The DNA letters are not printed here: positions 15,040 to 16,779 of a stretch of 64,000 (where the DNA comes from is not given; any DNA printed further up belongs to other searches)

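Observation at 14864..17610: A second, membrane-anchored Clp/Hsp100 paralog whose D1 ATPase looks dead, co-arranged with a small membrane protein directly after clpC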

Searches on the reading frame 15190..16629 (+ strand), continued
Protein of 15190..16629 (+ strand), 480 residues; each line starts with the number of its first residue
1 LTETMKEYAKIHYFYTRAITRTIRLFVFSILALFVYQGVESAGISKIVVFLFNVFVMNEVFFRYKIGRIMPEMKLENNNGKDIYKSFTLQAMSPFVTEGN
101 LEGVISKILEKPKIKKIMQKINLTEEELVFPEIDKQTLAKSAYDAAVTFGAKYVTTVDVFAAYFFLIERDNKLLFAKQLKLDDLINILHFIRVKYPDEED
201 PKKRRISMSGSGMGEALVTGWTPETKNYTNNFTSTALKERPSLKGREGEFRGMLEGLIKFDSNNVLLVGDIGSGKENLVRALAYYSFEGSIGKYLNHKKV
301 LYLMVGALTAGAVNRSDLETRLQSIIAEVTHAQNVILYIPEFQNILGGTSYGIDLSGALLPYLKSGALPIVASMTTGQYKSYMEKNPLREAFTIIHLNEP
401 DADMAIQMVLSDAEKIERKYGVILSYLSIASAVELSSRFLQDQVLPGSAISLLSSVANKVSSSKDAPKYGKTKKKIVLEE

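Call 70: search_protein_families(library=pfam, proteins=[P0298, P0312, P0319, P0329, P0343, P0373, P0290, P0305, P0273], max_evalue=0.01)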
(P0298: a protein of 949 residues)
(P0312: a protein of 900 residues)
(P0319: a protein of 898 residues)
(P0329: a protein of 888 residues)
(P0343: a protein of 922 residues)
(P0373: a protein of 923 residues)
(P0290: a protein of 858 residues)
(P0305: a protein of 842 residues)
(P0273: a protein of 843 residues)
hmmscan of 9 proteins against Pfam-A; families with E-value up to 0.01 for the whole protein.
P0298 (949 aa): 27 families (the best 25 are shown)
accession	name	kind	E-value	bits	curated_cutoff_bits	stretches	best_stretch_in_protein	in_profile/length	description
PF07724.20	AAA_2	-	2.9e-53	180.7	27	1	687-852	1-164/166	AAA domain (Cdc48 subfamily)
PF10431.15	ClpB_D2-small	-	5.3e-21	74.9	21.9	1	860-941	1-81/81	C-terminal, D2-small domain, of ClpB protein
PF00004.35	AAA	-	2e-16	61.1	21.2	2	693-818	2-115/131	ATPase family associated with various cellular activities (AAA)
PF07728.20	AAA_5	-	8.5e-15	55.4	22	1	692-816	2-126/139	AAA domain (dynein-related subfamily)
PF17871.7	AAA_lid_9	-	2.9e-12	46.9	22.8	1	554-617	1-64/104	AAA lid domain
PF13191.12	AAA_16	-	4.4e-10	40.8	32.6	1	394-441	2-52/167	AAA ATPase domain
PF00158.32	Sigma54_activat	-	6.2e-09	36.2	20.2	1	684-814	18-144/168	Sigma-54 interaction domain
PF13401.12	AAA_22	-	9.4e-09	36.1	27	1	693-788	9-109/130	AAA domain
PF12775.13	AAA_7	-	1.7e-07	31.4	25.8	1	687-738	31-82/181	P-loop containing dynein motor region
PF05673.19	DUF815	-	1.2e-06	28.3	23.8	1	403-441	43-81/249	Protein of unknown function (DUF815)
PF01637.24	ATPase_2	-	1.4e-06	28.7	33.2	1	395-437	2-44/225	ATPase domain predominantly from Archaea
PF20720.3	nSTAND3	-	6.9e-06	26.3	27.2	0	398-441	4-45/155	Novel STAND NTPase 3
PF00005.33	ABC_tran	-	8.6e-06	26.8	25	0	692-741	14-64/137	ABC transporter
PF13521.12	AAA_28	-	5.8e-05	23.8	27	0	692-712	2-22/164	AAA domain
PF02861.25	Clp_N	-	0.00012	22.6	20.7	0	227-257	16-48/53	Clp amino terminal domain, pathogenicity island component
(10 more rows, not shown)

P0312 (900 aa): 31 families (the best 25 are shown)
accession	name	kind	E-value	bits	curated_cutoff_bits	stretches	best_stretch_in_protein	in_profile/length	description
PF07724.20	AAA_2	-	4.8e-51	173.5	27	1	637-797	1-164/166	AAA domain (Cdc48 subfamily)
PF10431.15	ClpB_D2-small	-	3.1e-24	85.3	21.9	1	805-884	1-80/81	C-terminal, D2-small domain, of ClpB protein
PF00004.35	AAA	-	4.1e-21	76.2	21.2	2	642-759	1-112/131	ATPase family associated with various cellular activities (AAA)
PF07728.20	AAA_5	-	5.8e-17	62.4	22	1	641-761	1-126/139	AAA domain (dynein-related subfamily)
PF17871.7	AAA_lid_9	-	3.5e-14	53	22.8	1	504-570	3-69/104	AAA lid domain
PF00158.32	Sigma54_activat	-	2.5e-09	37.5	20.2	1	624-758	7-145/168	Sigma-54 interaction domain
PF13401.12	AAA_22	-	6.7e-08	33.3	27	1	643-732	9-109/130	AAA domain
PF13191.12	AAA_16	-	1.1e-06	29.7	32.6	0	350-418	10-81/167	AAA ATPase domain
PF20720.3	nSTAND3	-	3.8e-06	27.1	27.2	0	353-388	11-45/155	Novel STAND NTPase 3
PF05673.19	DUF815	-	8.7e-06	25.5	23.8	0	361-406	54-92/249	Protein of unknown function (DUF815)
PF05729.18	NACHT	-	9.1e-06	26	26.7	1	643-789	4-165/167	NACHT domain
PF03193.22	RsgA_GTPase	-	2.4e-05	24.7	30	0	347-383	95-129/174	RsgA GTPase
PF12775.13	AAA_7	-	3.1e-05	24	25.8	0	641-688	35-82/181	P-loop containing dynein motor region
PF00493.29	MCM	-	7.6e-05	22.4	23.3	1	601-772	16-190/224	MCM P-loop domain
PF01078.27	Mg_chelatase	-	9.4e-05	22.3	20.3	0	641-660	24-43/207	Magnesium chelatase, subunit ChlI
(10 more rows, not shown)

P0319 (898 aa): 25 families
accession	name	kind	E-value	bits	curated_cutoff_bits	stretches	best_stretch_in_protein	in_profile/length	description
PF07724.20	AAA_2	-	4.1e-54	183.5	27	1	640-804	1-165/166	AAA domain (Cdc48 subfamily)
PF10431.15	ClpB_D2-small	-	5.8e-21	74.8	21.9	1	812-889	2-78/81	C-terminal, D2-small domain, of ClpB protein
PF07728.20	AAA_5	-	5e-17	62.7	22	1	645-775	2-134/139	AAA domain (dynein-related subfamily)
PF00004.35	AAA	-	9.2e-17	62.2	21.2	2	375-483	2-111/131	ATPase family associated with various cellular activities (AAA)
PF17871.7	AAA_lid_9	-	2.9e-12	46.9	22.8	1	508-575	1-68/104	AAA lid domain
PF13191.12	AAA_16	-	4.8e-10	40.6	32.6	1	353-396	3-49/167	AAA ATPase domain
PF05673.19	DUF815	-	3.7e-08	33.3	23.8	1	355-396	37-78/249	Protein of unknown function (DUF815)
PF13401.12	AAA_22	-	1.5e-07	32.3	27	1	644-739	7-109/130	AAA domain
PF20720.3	nSTAND3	-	4.3e-07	30.2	27.2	0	624-676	3-51/155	Novel STAND NTPase 3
PF12775.13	AAA_7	-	1.3e-06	28.5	25.8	0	644-691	35-82/181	P-loop containing dynein motor region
PF00158.32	Sigma54_activat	-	2.3e-05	24.6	20.2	0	643-766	23-145/168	Sigma-54 interaction domain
PF01695.23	IstB_IS21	-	4.1e-05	23.6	24.1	0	353-394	74-115/238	IstB-like ATP binding protein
PF20030.5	bpMoxR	-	6.1e-05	22.6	27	0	351-395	12-55/205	MoxR domain in the MoxR-vWA-beta-propeller ternary systems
PF04851.21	ResIII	-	8e-05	23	22.5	0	617-669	8-50/164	Type III restriction enzyme, res subunit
PF13555.12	AAA_29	-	0.00014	21.9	27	0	370-392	21-43/61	P-loop containing region of AAA domain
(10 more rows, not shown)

P0329 (888 aa): 22 families
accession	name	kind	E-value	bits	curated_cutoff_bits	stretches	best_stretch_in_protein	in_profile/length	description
PF07724.20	AAA_2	-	3.4e-53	180.5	27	1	633-793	1-164/166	AAA domain (Cdc48 subfamily)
PF10431.15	ClpB_D2-small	-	4.9e-21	75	21.9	1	801-879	1-78/81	C-terminal, D2-small domain, of ClpB protein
PF07728.20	AAA_5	-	1.9e-15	57.5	22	1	638-756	2-125/139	AAA domain (dynein-related subfamily)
PF00004.35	AAA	-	2.1e-15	57.8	21.2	2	639-762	2-118/131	ATPase family associated with various cellular activities (AAA)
PF17871.7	AAA_lid_9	-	3e-10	40.4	22.8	1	501-565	3-67/104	AAA lid domain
PF13191.12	AAA_16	-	2.2e-05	25.4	32.6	0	347-387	13-53/167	AAA ATPase domain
PF20720.3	nSTAND3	-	2.2e-05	24.7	27.2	0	638-669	20-51/155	Novel STAND NTPase 3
PF12775.13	AAA_7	-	2.7e-05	24.2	25.8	1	637-697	35-95/181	P-loop containing dynein motor region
PF13401.12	AAA_22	-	3.6e-05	24.5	27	0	639-729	9-109/130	AAA domain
PF00158.32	Sigma54_activat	-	7.7e-05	22.9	20.2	0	620-687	7-74/168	Sigma-54 interaction domain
PF23475.1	zf-Tbcl_FmdE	-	0.00018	21.4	23.2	1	2-30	5-34/35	FmdE treble clef zinc finger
PF01057.23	Parvo_NS1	-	0.00022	20.8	20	0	628-658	106-136/271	Parvovirus non-structural protein NS1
PF05673.19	DUF815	-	0.00056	19.6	23.8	0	357-384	52-79/249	Protein of unknown function (DUF815)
PF02367.23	TsaE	-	0.00092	19.6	26.6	0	621-658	7-44/128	Threonylcarbamoyl adenosine biosynthesis protein TsaE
PF10662.15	PduV-EutP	-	0.001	19.3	21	0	638-665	4-31/143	Ethanolamine utilisation - propanediol utilisation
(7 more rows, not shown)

P0343 (922 aa): 17 families
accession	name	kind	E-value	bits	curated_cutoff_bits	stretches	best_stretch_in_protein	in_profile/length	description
PF07724.20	AAA_2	-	6.8e-52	176.3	27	1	661-820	1-164/166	AAA domain (Cdc48 subfamily)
PF10431.15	ClpB_D2-small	-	2.3e-20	72.9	21.9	1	828-908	1-81/81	C-terminal, D2-small domain, of ClpB protein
PF00004.35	AAA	-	1.9e-17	64.4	21.2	2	667-787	2-117/131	ATPase family associated with various cellular activities (AAA)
PF07728.20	AAA_5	-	2.8e-14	53.7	22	1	665-781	1-124/139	AAA domain (dynein-related subfamily)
PF17871.7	AAA_lid_9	-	2.4e-09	37.5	22.8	1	530-623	2-96/104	AAA lid domain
PF00158.32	Sigma54_activat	-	2.1e-06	27.9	20.2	1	647-781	6-145/168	Sigma-54 interaction domain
PF12775.13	AAA_7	-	5.6e-06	26.5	25.8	0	665-714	35-84/181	P-loop containing dynein motor region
PF13191.12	AAA_16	-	8.2e-06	26.8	32.6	0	371-435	3-79/167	AAA ATPase domain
PF05673.19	DUF815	-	7e-05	22.5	23.8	0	770-850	141-216/249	Protein of unknown function (DUF815)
PF13401.12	AAA_22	-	0.00017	22.4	27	0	668-756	10-110/130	AAA domain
PF20030.5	bpMoxR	-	0.00079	19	27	0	665-779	33-145/205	MoxR domain in the MoxR-vWA-beta-propeller ternary systems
PF01637.24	ATPase_2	-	0.0011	19.3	33.2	0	371-411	2-43/225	ATPase domain predominantly from Archaea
PF01078.27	Mg_chelatase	-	0.0014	18.5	20.3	0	665-686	24-45/207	Magnesium chelatase, subunit ChlI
PF01695.23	IstB_IS21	-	0.0034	17.3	24.1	0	664-686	93-115/238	IstB-like ATP binding protein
PF03193.22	RsgA_GTPase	-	0.0051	17.1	30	0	594-683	40-126/174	RsgA GTPase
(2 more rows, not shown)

P0373 (923 aa): 24 families
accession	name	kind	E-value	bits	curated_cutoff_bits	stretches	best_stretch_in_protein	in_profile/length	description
PF07724.20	AAA_2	-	1.4e-55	188.3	27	1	657-822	1-165/166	AAA domain (Cdc48 subfamily)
PF10431.15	ClpB_D2-small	-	1.3e-23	83.2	21.9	1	829-908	1-80/81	C-terminal, D2-small domain, of ClpB protein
PF00004.35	AAA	-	1.2e-16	61.8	21.2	2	662-781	1-110/131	ATPase family associated with various cellular activities (AAA)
PF17871.7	AAA_lid_9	-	8.5e-16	58.2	22.8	1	525-619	3-96/104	AAA lid domain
PF07728.20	AAA_5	-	2.6e-15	57.1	22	1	661-781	1-123/139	AAA domain (dynein-related subfamily)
PF00158.32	Sigma54_activat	-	3e-09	37.2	20.2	1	642-780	5-142/168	Sigma-54 interaction domain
PF13191.12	AAA_16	-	5.3e-07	30.7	32.6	1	365-409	6-51/167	AAA ATPase domain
PF20720.3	nSTAND3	-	9.2e-07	29.1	27.2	0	662-695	20-53/155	Novel STAND NTPase 3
PF20030.5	bpMoxR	-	1.5e-06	27.8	27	0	369-408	19-57/205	MoxR domain in the MoxR-vWA-beta-propeller ternary systems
PF01078.27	Mg_chelatase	-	3.2e-06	27.1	20.3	0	373-420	14-60/207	Magnesium chelatase, subunit ChlI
PF13401.12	AAA_22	-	3.3e-06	27.9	27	1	662-757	8-110/130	AAA domain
PF01695.23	IstB_IS21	-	5.6e-06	26.5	24.1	0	660-684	93-117/238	IstB-like ATP binding protein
PF12775.13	AAA_7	-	8.9e-05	22.5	25.8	0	379-411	30-62/181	P-loop containing dynein motor region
PF05496.18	RuvB_N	-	9.7e-05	22.6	27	0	632-681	10-55/159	Holliday junction DNA helicase RuvB P-loop domain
PF05673.19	DUF815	-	0.00025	20.7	23.8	0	372-428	42-92/249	Protein of unknown function (DUF815)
PF02861.25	Clp_N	-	0.0026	18.3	20.7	0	187-233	4-52/53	Clp amino terminal domain, pathogenicity island component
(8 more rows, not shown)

P0290 (858 aa): 37 families (the best 25 are shown)
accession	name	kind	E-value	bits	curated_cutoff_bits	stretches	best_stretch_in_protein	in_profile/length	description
PF07724.20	AAA_2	-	1.5e-50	171.9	27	1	602-761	1-164/166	AAA domain (Cdc48 subfamily)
PF00004.35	AAA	-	1e-22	81.4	21.2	2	330-445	1-110/131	ATPase family associated with various cellular activities (AAA)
PF10431.15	ClpB_D2-small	-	4.3e-20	72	21.9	1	769-849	1-81/81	C-terminal, D2-small domain, of ClpB protein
PF07728.20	AAA_5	-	6.2e-16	59.1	22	1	607-725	2-126/139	AAA domain (dynein-related subfamily)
PF17871.7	AAA_lid_9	-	1.1e-15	57.9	22.8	1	471-562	1-94/104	AAA lid domain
PF13191.12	AAA_16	-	1.5e-10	42.3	32.6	1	309-347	2-44/167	AAA ATPase domain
PF00158.32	Sigma54_activat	-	9.5e-10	38.9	20.2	1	589-722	7-143/168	Sigma-54 interaction domain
PF13173.12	AAA_14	-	2.8e-09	37.5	27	1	329-410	4-74/129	AAA domain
PF20720.3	nSTAND3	-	1.4e-08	35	27.2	1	316-353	7-43/155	Novel STAND NTPase 3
PF13401.12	AAA_22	-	3.3e-08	34.4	27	1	326-410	4-96/130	AAA domain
PF01637.24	ATPase_2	-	4.2e-07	30.4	33.2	1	312-460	4-172/225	ATPase domain predominantly from Archaea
PF12775.13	AAA_7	-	9.1e-07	29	25.8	1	606-655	35-84/181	P-loop containing dynein motor region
PF06414.18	Zeta_toxin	-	1.9e-06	27.9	22.3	1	595-646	9-57/199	Zeta toxin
PF05673.19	DUF815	-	2e-05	24.3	23.8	0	600-653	49-102/249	Protein of unknown function (DUF815)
PF13238.12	AAA_18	-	2.9e-05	25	29.4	0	609-628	3-22/128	AAA domain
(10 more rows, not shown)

P0305 (842 aa): 23 families
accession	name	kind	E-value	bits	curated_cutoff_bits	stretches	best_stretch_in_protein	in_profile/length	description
PF07724.20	AAA_2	-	9.4e-50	169.3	27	1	584-749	1-164/166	AAA domain (Cdc48 subfamily)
PF10431.15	ClpB_D2-small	-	1.2e-27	96.2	21.9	1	757-836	1-80/81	C-terminal, D2-small domain, of ClpB protein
PF00004.35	AAA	-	3.3e-16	60.4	21.2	2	590-714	2-115/131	ATPase family associated with various cellular activities (AAA)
PF07728.20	AAA_5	-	3.9e-14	53.3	22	1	589-710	2-125/139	AAA domain (dynein-related subfamily)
PF17871.7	AAA_lid_9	-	1.2e-10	41.6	22.8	1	453-518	2-67/104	AAA lid domain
PF00158.32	Sigma54_activat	-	1.3e-08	35.2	20.2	1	587-708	23-143/168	Sigma-54 interaction domain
PF13191.12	AAA_16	-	2.2e-08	35.2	32.6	1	292-338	2-51/167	AAA ATPase domain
PF05673.19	DUF815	-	4.8e-08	32.9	23.8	1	299-337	41-79/249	Protein of unknown function (DUF815)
PF20720.3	nSTAND3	-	4.3e-07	30.2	27.2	0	300-337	8-43/155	Novel STAND NTPase 3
PF13401.12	AAA_22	-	5.2e-06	27.2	27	1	588-683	7-109/130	AAA domain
PF12775.13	AAA_7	-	8.1e-05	22.7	25.8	0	588-634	35-81/181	P-loop containing dynein motor region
PF04851.21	ResIII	-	0.00023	21.5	22.5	0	561-615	8-52/164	Type III restriction enzyme, res subunit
PF01695.23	IstB_IS21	-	0.00041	20.4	24.1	0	590-609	96-115/238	IstB-like ATP binding protein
PF06414.18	Zeta_toxin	-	0.0008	19.3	22.3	1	580-628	11-57/199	Zeta toxin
PF00910.28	RNA_helicase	-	0.0019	19.1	21.5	0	590-684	2-77/105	RNA helicase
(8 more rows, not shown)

P0273 (843 aa): 36 families (the best 25 are shown)
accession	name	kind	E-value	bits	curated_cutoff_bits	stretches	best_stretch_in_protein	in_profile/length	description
PF07724.20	AAA_2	-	1.4e-46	159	27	1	574-739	1-166/166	AAA domain (Cdc48 subfamily)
PF10431.15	ClpB_D2-small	-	9.1e-21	74.1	21.9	1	745-825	1-81/81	C-terminal, D2-small domain, of ClpB protein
PF00004.35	AAA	-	1.1e-20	74.9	21.2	2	303-385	1-71/131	ATPase family associated with various cellular activities (AAA)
PF07728.20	AAA_5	-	2e-12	47.7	22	1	579-698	2-125/139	AAA domain (dynein-related subfamily)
PF13191.12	AAA_16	-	7.1e-11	43.3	32.6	1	281-381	2-142/167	AAA ATPase domain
PF13173.12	AAA_14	-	3.8e-10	40.3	27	1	302-384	4-75/129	AAA domain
PF13401.12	AAA_22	-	2.1e-09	38.2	27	2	299-386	4-97/130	AAA domain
PF17871.7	AAA_lid_9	-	2.5e-09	37.4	22.8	1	443-524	2-81/104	AAA lid domain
PF01695.23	IstB_IS21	-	9.8e-09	35.5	24.1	1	286-365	78-153/238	IstB-like ATP binding protein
PF12775.13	AAA_7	-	9.4e-08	32.2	25.8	0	298-323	31-56/181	P-loop containing dynein motor region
PF00158.32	Sigma54_activat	-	4.1e-07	30.3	20.2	1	561-703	7-151/168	Sigma-54 interaction domain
PF05729.18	NACHT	-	5e-07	30.1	26.7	1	303-453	3-163/167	NACHT domain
PF20720.3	nSTAND3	-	1.6e-06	28.4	27.2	0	298-327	15-44/155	Novel STAND NTPase 3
PF04851.21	ResIII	-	3.4e-06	27.5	22.5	0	284-329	5-52/164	Type III restriction enzyme, res subunit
PF01637.24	ATPase_2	-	7.2e-06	26.4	33.2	1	284-384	4-123/225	ATPase domain predominantly from Archaea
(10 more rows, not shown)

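Call 71: find_encoding_contigs(protein=P0336, flank=2500, max_places=1)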
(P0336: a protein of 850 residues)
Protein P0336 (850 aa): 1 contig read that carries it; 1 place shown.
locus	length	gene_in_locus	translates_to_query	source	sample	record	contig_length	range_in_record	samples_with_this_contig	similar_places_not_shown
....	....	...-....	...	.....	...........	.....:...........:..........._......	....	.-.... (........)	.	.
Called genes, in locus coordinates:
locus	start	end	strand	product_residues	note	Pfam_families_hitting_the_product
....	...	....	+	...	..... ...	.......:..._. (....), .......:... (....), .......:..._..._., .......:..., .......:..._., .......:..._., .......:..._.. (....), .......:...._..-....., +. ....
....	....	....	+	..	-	?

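Call 72: find_encoding_contigs(protein=P0298, flank=2500, max_places=1)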
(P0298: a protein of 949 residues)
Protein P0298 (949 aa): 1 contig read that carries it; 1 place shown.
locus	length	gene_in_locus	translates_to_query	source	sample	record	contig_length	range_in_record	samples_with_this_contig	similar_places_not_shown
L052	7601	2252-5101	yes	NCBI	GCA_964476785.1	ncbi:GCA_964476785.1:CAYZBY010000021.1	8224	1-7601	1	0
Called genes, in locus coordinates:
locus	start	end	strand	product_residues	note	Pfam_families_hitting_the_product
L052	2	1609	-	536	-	?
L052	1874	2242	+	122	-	-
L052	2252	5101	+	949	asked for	PF00005:ABC_tran (faint), PF01637:ATPase_2 (faint), PF17871:AAA_lid_9, PF00158:Sigma54_activat (weak), PF00004:AAA, PF07724:AAA_2, PF07728:AAA_5, PF10431:ClpB_D2-small, +5 more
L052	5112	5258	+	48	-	-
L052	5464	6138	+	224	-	-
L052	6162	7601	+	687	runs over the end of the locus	?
